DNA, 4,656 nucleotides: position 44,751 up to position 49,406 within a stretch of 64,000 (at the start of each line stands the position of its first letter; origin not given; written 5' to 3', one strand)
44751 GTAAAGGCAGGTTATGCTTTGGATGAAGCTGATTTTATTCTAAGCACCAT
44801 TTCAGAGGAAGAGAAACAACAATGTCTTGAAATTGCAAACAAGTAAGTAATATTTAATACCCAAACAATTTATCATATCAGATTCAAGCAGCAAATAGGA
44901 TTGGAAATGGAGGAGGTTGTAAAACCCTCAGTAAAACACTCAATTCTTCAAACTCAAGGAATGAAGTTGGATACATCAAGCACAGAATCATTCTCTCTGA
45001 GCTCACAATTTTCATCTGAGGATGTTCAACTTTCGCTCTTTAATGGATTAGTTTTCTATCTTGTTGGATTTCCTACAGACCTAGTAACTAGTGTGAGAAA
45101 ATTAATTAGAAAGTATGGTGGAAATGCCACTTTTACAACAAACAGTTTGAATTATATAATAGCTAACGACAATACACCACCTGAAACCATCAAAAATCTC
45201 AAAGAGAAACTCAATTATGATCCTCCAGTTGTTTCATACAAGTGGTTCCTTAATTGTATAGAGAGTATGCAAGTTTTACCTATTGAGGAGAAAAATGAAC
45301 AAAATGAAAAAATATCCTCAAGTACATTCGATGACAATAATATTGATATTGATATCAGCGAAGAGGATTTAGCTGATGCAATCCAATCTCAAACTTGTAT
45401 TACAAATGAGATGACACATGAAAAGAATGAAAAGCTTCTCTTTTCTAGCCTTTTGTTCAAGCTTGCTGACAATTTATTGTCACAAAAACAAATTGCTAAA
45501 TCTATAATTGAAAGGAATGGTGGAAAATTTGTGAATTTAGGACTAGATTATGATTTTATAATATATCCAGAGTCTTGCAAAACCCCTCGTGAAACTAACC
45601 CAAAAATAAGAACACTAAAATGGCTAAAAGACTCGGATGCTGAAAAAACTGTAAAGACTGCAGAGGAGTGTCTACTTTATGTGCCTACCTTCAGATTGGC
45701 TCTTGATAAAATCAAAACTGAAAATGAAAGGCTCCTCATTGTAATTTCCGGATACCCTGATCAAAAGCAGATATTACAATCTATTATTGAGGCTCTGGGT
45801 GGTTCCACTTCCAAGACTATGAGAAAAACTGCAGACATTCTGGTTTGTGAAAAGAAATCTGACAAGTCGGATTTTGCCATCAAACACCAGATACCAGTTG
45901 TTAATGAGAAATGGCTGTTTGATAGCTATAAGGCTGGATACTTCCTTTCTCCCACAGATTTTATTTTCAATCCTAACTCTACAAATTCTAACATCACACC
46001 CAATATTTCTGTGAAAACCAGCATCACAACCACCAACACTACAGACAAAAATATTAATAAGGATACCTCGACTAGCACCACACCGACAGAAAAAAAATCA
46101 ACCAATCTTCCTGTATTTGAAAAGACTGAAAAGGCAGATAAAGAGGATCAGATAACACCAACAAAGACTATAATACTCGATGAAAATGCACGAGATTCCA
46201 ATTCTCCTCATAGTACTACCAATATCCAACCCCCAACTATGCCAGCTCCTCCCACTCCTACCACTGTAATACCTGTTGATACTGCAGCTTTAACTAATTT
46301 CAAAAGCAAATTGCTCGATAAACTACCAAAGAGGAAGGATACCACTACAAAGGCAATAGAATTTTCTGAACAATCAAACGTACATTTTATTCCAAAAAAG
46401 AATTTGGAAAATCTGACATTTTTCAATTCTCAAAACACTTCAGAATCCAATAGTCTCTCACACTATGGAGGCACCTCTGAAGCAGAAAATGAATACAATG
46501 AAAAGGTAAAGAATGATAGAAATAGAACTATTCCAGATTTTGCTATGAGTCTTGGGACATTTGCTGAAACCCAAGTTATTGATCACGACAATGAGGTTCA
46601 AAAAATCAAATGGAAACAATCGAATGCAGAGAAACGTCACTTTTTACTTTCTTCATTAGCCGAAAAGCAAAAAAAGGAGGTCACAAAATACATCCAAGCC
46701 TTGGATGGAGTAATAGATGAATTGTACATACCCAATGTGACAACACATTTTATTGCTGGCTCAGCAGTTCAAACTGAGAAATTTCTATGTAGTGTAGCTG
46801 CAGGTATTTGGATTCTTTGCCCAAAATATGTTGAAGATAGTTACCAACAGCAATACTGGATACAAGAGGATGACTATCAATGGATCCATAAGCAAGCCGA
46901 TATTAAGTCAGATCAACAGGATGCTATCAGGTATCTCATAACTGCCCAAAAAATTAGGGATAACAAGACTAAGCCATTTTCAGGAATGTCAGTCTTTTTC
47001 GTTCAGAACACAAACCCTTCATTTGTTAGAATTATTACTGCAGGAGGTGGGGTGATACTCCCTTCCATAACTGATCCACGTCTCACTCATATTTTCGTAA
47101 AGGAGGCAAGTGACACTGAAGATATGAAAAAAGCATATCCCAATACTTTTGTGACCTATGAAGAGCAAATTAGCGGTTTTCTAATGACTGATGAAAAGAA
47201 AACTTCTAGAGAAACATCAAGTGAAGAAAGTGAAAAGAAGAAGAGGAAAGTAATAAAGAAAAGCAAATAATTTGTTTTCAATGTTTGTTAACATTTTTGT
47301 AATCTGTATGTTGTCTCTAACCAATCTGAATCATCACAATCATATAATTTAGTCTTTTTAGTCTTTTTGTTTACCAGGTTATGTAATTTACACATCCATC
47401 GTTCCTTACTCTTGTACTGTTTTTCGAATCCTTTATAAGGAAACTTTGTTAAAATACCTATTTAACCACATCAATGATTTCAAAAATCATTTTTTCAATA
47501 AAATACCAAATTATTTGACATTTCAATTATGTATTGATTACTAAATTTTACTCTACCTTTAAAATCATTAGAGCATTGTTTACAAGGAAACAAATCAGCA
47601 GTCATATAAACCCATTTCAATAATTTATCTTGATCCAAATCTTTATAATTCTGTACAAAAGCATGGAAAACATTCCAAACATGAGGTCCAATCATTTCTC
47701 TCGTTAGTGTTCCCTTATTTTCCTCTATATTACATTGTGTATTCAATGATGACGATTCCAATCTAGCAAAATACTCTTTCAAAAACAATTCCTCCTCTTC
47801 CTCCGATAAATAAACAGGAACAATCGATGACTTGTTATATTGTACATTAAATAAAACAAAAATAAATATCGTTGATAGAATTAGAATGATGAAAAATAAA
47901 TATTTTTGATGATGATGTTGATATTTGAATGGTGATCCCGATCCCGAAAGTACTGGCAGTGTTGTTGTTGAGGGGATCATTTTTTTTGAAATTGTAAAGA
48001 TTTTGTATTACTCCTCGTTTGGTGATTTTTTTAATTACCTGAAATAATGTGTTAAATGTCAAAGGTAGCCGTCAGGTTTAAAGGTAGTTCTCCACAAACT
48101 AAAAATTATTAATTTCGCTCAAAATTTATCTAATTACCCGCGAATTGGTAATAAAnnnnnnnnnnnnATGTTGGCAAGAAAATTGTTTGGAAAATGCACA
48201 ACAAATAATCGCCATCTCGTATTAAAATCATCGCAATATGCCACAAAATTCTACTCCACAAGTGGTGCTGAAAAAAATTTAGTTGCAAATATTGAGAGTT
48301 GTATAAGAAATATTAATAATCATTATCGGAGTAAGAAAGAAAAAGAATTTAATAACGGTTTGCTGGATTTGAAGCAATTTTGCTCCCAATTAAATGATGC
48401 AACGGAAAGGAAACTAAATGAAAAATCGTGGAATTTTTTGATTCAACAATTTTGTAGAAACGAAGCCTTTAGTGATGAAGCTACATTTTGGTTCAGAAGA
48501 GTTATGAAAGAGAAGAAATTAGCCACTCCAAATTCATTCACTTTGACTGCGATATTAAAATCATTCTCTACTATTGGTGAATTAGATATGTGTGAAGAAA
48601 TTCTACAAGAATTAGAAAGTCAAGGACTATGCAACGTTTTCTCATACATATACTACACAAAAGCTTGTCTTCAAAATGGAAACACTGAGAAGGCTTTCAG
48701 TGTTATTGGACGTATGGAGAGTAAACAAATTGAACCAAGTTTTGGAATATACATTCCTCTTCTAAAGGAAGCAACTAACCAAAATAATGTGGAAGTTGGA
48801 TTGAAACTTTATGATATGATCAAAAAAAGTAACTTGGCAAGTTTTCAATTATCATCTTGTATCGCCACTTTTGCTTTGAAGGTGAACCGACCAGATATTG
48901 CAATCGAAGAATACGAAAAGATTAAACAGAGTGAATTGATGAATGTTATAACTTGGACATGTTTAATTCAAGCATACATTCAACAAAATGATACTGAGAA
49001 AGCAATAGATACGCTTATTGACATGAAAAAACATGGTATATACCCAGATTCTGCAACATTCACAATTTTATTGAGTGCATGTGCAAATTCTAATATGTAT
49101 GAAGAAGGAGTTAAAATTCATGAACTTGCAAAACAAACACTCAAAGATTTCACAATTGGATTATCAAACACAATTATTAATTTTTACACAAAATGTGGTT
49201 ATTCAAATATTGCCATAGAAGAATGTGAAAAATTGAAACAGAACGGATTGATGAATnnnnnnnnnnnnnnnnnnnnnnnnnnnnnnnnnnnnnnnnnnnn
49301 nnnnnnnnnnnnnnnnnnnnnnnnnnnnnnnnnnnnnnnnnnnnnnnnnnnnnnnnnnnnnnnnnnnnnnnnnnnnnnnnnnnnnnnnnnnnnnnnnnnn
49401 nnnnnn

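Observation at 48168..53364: Plant-type PLS-class PPR protein with a DYW deaminase domain, built from ~10 near-identical 315-bp tandem units and carrying frame-breaking indels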

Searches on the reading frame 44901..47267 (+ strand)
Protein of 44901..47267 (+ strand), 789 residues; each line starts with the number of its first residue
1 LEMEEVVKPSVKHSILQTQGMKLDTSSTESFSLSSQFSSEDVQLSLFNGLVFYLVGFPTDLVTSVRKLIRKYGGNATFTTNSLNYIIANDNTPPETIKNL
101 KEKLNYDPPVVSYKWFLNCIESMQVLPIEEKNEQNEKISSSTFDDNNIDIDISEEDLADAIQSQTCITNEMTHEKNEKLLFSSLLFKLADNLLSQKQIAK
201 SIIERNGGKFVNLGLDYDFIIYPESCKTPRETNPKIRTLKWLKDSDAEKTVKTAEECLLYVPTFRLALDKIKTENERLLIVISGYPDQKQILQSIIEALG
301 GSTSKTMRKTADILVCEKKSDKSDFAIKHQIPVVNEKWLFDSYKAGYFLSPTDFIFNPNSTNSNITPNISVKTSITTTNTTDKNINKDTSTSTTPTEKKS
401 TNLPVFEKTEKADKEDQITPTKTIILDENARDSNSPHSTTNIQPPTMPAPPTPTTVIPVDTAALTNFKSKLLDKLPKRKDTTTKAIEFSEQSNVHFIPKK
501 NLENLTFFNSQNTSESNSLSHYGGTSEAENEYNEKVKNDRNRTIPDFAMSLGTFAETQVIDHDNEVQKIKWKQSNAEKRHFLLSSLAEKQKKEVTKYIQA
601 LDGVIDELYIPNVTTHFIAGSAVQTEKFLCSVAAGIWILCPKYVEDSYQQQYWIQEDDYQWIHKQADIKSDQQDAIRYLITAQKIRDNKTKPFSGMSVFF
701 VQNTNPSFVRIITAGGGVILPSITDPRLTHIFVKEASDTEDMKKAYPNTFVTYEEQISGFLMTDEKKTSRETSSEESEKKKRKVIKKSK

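Call 39: search_protein_families(library=pfam, proteins=[window:44901-47267:+], max_evalue=0.001)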
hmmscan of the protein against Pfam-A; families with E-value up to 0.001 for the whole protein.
window:44901-47267:+ (789 aa): 4 families
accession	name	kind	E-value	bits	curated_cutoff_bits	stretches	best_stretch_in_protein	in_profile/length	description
PF00533.33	BRCT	-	1.4e-32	112.1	21.3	3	280-342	11-77/78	BRCA1 C Terminus (BRCT) domain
PF16589.12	BRCT_2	-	4.3e-29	101.1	27.3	2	46-130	2-84/86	BRCT domain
PF16770.11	RTT107_BRCT_5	-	1.2e-10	41.6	27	1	572-660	11-99/100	Regulator of Ty1 transposition protein 107 BRCT domain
PF12738.14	PTCB-BRCT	-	9.6e-10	38.8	22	1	280-338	3-63/63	twin BRCT domain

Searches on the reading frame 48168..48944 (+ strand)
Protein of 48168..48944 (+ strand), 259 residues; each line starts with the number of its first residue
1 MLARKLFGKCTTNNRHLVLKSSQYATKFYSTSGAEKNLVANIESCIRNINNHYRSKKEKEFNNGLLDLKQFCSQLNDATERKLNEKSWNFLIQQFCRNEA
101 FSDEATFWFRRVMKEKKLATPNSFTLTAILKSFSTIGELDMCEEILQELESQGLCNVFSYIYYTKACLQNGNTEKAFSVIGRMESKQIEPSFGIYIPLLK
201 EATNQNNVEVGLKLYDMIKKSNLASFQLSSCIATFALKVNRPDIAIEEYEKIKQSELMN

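Call 48: find_homologous_proteins(query=window:48168-48944:+, max_evalue=0.001)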
Query seq(259 aa): 235 candidates shared short words with the query, none scored E <= 0.001.

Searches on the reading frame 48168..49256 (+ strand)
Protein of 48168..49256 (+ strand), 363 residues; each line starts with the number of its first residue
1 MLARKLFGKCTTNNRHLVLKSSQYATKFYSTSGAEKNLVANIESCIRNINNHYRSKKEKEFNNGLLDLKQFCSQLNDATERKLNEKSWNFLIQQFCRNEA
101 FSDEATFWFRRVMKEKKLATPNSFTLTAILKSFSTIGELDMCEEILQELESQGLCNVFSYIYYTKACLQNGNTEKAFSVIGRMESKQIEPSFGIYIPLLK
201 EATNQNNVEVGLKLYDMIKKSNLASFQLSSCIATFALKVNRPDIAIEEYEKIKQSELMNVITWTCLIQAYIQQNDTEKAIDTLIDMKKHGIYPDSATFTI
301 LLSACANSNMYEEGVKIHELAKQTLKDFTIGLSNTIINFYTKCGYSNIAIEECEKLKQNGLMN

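Call 34: find_related_loci(query=window:48168-49256:+, collection=metagenome_contigs, flank=8000)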
Query seq(363 aa) (363 aa) in metagenome_contigs; peptide patterns used: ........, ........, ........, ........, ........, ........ (x = any residue, [..] = any of these).
406 stretches matched a pattern, but none encodes a relative of the query by tblastn (E <= 1e-3).
